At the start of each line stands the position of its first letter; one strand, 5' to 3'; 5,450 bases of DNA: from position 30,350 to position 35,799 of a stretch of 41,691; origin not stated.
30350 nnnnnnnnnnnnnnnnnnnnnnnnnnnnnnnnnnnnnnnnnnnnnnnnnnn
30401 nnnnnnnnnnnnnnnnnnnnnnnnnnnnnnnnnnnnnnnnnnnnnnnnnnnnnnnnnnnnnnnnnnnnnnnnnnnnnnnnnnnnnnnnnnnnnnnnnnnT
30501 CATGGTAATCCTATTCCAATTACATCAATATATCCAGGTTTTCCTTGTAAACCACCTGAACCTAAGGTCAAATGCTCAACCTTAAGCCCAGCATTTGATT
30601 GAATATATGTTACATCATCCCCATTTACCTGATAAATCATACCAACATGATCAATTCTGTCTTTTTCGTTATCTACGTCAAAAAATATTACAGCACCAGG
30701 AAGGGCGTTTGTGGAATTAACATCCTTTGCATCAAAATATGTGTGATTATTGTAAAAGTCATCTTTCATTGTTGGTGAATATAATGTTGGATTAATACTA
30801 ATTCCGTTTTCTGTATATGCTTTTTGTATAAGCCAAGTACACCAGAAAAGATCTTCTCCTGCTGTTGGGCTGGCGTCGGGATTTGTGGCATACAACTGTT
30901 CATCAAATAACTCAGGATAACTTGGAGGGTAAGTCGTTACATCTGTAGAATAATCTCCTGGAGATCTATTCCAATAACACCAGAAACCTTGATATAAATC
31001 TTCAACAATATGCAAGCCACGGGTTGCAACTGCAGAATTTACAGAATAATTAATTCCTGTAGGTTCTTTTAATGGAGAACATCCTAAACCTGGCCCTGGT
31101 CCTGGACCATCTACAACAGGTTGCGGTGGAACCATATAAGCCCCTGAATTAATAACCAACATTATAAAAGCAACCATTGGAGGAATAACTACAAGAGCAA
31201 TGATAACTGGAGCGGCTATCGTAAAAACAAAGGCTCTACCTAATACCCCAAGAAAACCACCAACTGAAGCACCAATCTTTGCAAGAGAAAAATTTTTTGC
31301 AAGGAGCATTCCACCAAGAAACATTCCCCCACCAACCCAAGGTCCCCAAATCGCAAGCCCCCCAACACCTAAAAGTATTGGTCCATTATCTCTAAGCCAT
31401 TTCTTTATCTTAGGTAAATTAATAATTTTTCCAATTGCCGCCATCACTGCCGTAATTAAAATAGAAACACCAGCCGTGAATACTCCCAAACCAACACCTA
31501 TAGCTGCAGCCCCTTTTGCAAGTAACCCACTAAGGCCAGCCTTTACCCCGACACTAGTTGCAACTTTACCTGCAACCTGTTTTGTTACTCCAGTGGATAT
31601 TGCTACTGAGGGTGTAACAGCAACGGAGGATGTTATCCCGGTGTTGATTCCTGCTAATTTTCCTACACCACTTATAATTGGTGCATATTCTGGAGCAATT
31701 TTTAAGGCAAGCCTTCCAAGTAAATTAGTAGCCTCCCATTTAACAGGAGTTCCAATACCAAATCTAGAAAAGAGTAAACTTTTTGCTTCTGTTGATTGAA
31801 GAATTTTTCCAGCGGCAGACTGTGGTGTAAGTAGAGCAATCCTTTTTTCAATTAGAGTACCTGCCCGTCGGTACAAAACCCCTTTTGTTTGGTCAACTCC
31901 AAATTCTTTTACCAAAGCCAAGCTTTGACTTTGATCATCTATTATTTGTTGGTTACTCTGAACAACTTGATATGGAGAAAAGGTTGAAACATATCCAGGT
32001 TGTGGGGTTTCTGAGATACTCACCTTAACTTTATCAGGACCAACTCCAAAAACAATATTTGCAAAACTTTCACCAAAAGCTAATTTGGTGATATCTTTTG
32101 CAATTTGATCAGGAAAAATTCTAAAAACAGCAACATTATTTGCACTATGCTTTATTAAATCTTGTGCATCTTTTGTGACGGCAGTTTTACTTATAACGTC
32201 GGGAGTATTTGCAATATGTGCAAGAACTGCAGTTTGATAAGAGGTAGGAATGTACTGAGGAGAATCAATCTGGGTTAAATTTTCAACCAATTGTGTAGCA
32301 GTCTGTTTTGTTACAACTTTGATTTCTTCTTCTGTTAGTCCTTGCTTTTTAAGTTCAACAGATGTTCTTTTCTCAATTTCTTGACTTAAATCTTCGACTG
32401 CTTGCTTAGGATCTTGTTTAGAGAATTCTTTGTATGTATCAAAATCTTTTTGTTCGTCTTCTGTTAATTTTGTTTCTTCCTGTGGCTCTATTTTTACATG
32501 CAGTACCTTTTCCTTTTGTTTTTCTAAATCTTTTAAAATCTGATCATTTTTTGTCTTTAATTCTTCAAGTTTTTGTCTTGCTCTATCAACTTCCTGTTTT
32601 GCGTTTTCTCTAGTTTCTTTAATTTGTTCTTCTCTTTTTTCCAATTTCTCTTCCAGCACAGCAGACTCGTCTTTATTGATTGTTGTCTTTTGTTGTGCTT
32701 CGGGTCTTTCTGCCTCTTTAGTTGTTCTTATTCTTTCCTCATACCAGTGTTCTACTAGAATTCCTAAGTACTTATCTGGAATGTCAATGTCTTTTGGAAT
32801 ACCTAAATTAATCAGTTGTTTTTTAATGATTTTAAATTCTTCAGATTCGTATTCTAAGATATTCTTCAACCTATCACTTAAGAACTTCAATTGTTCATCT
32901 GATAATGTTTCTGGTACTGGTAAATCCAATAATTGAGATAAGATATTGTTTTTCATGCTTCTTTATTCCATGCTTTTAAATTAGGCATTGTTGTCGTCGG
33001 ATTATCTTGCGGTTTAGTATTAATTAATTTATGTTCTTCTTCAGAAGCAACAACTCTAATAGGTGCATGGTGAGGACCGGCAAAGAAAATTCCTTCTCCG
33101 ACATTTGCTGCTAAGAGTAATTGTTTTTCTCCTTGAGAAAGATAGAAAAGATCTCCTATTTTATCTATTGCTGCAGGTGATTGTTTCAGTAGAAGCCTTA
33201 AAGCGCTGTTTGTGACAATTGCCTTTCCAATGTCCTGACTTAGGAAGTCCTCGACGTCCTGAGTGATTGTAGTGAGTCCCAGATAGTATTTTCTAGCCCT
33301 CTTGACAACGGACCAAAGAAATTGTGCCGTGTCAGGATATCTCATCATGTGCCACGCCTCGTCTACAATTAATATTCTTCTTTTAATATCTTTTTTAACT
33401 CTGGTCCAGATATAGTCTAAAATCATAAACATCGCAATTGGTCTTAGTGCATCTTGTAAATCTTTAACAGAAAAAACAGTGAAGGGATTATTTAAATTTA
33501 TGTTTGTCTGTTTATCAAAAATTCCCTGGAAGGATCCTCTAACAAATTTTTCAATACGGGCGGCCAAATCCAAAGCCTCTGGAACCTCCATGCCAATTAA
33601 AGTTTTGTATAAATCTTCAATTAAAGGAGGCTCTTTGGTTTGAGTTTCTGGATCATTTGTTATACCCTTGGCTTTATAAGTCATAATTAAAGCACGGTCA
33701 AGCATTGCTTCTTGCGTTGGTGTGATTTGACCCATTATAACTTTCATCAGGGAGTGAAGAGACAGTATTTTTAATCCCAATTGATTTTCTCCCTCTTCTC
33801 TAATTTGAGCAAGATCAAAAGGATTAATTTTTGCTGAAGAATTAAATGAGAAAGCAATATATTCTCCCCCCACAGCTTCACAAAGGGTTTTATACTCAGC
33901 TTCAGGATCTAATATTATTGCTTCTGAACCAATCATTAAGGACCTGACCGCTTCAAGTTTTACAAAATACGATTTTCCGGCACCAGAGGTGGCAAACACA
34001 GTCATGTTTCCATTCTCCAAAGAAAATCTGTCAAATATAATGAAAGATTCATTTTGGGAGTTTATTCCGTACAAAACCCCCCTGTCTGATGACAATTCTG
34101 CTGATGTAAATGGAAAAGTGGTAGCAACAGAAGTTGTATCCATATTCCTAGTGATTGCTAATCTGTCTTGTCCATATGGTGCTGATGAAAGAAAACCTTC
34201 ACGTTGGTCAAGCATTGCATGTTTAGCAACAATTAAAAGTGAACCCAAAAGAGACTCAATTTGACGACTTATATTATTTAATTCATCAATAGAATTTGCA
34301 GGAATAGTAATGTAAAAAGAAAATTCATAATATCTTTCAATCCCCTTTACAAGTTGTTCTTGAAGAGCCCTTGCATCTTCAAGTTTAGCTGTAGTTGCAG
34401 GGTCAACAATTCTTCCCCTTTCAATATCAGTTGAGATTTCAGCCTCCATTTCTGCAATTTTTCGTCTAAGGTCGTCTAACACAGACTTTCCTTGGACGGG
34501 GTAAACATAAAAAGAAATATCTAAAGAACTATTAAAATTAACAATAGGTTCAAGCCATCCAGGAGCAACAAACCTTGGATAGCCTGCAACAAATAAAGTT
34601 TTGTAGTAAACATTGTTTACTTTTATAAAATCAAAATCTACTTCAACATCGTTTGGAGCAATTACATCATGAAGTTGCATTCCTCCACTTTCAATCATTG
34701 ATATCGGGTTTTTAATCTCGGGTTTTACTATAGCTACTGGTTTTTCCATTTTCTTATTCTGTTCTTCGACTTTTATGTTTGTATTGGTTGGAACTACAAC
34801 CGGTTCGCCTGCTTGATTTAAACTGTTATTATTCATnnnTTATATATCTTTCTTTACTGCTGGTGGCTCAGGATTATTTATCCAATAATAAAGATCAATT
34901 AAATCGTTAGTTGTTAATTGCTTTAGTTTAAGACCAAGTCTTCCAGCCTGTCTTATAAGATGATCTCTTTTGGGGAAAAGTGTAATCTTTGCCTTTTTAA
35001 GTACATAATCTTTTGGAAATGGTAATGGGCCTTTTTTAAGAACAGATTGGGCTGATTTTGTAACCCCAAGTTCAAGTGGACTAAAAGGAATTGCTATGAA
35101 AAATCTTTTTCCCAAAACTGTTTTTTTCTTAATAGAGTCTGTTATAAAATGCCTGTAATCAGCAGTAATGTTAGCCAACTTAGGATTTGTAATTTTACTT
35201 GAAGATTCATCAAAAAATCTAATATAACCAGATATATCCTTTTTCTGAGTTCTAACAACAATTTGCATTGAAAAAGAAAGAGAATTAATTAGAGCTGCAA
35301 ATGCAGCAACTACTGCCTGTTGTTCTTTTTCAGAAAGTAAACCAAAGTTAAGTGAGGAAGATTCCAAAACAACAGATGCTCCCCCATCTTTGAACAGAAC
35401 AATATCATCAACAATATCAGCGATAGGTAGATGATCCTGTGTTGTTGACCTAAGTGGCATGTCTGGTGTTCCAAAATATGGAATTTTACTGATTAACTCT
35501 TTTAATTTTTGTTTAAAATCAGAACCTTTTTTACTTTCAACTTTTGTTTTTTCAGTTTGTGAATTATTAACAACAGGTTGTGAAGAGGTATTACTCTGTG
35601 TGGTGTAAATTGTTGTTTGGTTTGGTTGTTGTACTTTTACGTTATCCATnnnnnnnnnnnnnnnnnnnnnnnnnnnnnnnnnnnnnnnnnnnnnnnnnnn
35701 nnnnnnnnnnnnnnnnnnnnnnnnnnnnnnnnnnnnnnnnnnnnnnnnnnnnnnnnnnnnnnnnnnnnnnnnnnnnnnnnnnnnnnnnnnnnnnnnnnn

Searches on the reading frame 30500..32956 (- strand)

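Call 5: search_protein_families(library=pfam, proteins=[window:30500-32956:-], max_evalue=0.01)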
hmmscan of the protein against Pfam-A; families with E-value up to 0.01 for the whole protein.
window:30500-32956:- (818 aa): 2 families
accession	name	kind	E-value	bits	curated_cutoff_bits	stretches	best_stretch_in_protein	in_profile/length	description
PF05257.22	CHAP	-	2.2e-06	28.5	26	1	703-788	6-81/81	CHAP domain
PF00877.26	NLPC_P60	-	0.00057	20.3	23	1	704-788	14-81/105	NlpC/P60 family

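Call 6: search_protein_families(library=ncbifam, proteins=[window:30500-32956:-], max_evalue=0.01)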
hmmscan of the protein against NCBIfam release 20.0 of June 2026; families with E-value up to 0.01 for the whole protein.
window:30500-32956:- (818 aa): 0 families

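Call 9: search_protein_families(library=phrogs, proteins=[window:30500-32953:-], max_evalue=0.01)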
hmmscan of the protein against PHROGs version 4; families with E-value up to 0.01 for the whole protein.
window:30500-32953:- (817 aa): 0 families

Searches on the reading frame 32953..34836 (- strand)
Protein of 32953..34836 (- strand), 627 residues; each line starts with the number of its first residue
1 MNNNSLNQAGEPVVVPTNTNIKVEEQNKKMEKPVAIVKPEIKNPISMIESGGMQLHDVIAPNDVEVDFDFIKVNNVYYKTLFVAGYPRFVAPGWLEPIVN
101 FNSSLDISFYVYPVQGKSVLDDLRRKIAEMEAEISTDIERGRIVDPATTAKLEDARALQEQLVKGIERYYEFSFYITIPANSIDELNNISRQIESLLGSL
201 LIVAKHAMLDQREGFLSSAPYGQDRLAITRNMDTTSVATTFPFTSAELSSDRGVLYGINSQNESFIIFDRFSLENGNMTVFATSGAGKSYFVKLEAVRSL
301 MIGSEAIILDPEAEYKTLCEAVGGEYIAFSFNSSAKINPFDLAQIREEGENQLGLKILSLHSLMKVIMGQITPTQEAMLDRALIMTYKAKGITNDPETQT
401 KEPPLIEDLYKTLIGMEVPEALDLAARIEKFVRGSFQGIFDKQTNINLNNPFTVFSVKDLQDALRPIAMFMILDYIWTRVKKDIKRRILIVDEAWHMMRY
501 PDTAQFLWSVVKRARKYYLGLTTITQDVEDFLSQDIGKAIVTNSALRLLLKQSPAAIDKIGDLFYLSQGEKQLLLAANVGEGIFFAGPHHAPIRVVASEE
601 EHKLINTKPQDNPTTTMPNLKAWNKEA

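Call 5: search_protein_families(library=pfam, proteins=[window:32953-34836:-], max_evalue=0.01)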
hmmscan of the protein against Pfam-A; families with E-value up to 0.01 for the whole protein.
window:32953-34836:- (627 aa): 3 families
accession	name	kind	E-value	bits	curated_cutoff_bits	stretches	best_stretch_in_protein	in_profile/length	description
PF19044.6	P-loop_TraG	-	2.5e-30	105.9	25.8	1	273-579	27-347/413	TraG P-loop domain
PF12846.13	AAA_10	-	3.4e-10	39.9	27.5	1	275-546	21-301/362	AAA-like domain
PF01935.23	DUF87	-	1.4e-07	32.2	23.2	1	278-402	26-135/220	Helicase HerA, central domain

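Call 6: search_protein_families(library=ncbifam, proteins=[window:32953-34836:-], max_evalue=0.01)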
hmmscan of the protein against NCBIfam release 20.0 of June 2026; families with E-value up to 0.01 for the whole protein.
window:32953-34836:- (627 aa): 14 families
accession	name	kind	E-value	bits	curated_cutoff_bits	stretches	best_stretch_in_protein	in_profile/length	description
NF045971.1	conju_CD1110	equivalog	4.8e-113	378.9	325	1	45-594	177-735/752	VirB4-like conjugal transfer ATPase, CD1110 family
NF045975.1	VirB4_plasma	equivalog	7.7e-80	268.8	590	1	31-605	292-893/894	Mbov_0397 family ICE element conjugal transfer ATPase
TIGR02746.1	TraC-F-type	equivalog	1.9e-52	178.2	567.05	1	143-574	290-733/800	type IV secretion system protein TraC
TIGR00929.1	VirB4_CagE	subfamily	2.2e-34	118.8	643.1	1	74-574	238-724/792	VirB4 family type IV secretion/conjugal transfer ATPase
NF010278.0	PRK13721.1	subfamily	1.5e-20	72.8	1177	1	229-559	431-768/874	type IV secretion system protein TraC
TIGR03783.1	Bac_Flav_CT_G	subfamily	5.8e-18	64.2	261.55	1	273-579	436-762/829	TraG family conjugative transposon ATPase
NF010447.0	PRK13873.1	equivalog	2.6e-12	45.5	1020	1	127-561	288-713/815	conjugal transfer protein TrbE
NF041017.1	DNA_import_CedB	equivalog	3.2e-12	45.9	700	2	103-310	110-311/590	DNA import protein CedB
NF010473.0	PRK13898.1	equivalog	1.6e-11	43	1050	1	275-577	447-734/801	type IV secretion system ATPase VirB4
NF052333.1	ATPase_TcpF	exception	2.5e-07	29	1100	1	101-316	278-503/813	conjugal transfer ATPase TcpF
NF053655.1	CedD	equivalog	1.6e-06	27.1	600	0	471-586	403-514/527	DNA-translocating ATPase CedD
NF010466.0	PRK13891.1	subfamily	0.0002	19.4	1322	1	432-556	633-758/852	conjugal transfer protein TrbE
NF042935.1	SCO6880_fam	subfamily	0.00023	20.2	60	1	93-223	346-477/477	SCO6880 family protein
TIGR03744.1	traC_PFL_4706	equivalog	0.0097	13.8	520.6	0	467-584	714-829/892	conjugative transfer ATPase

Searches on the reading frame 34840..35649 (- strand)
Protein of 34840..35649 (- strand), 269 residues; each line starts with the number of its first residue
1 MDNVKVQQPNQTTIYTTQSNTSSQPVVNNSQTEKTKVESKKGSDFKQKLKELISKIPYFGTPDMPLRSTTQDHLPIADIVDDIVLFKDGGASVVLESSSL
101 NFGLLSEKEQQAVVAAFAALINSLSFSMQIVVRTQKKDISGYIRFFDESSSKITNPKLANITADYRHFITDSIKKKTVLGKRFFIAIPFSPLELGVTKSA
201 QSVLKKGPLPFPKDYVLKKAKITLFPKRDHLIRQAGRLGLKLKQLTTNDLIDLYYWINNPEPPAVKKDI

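Call 5: search_protein_families(library=pfam, proteins=[window:34840-35649:-], max_evalue=0.01)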
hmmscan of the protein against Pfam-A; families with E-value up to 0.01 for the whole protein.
window:34840-35649:- (269 aa): 0 families

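Call 6: search_protein_families(library=ncbifam, proteins=[window:34840-35649:-], max_evalue=0.01)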
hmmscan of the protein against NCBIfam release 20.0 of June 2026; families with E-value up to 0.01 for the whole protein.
window:34840-35649:- (269 aa): 2 families
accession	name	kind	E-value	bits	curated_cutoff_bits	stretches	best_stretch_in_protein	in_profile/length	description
NF041427.1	TrsD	subfamily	1.5e-05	24.9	200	1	68-185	13-140/201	TrsD/TraD family conjugative transfer protein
NF045975.1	VirB4_plasma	equivalog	4.5e-05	21.4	590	1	70-176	104-221/894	Mbov_0397 family ICE element conjugal transfer ATPase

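Call 9: search_protein_families(library=phrogs, proteins=[window:34840-35646:-], max_evalue=0.01)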
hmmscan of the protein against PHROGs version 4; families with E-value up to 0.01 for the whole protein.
window:34840-35646:- (268 aa): 1 family
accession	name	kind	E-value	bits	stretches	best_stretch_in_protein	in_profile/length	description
phrog_2666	-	head and packaging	0.0012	18.6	1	90-185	8-89/555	terminase large subunit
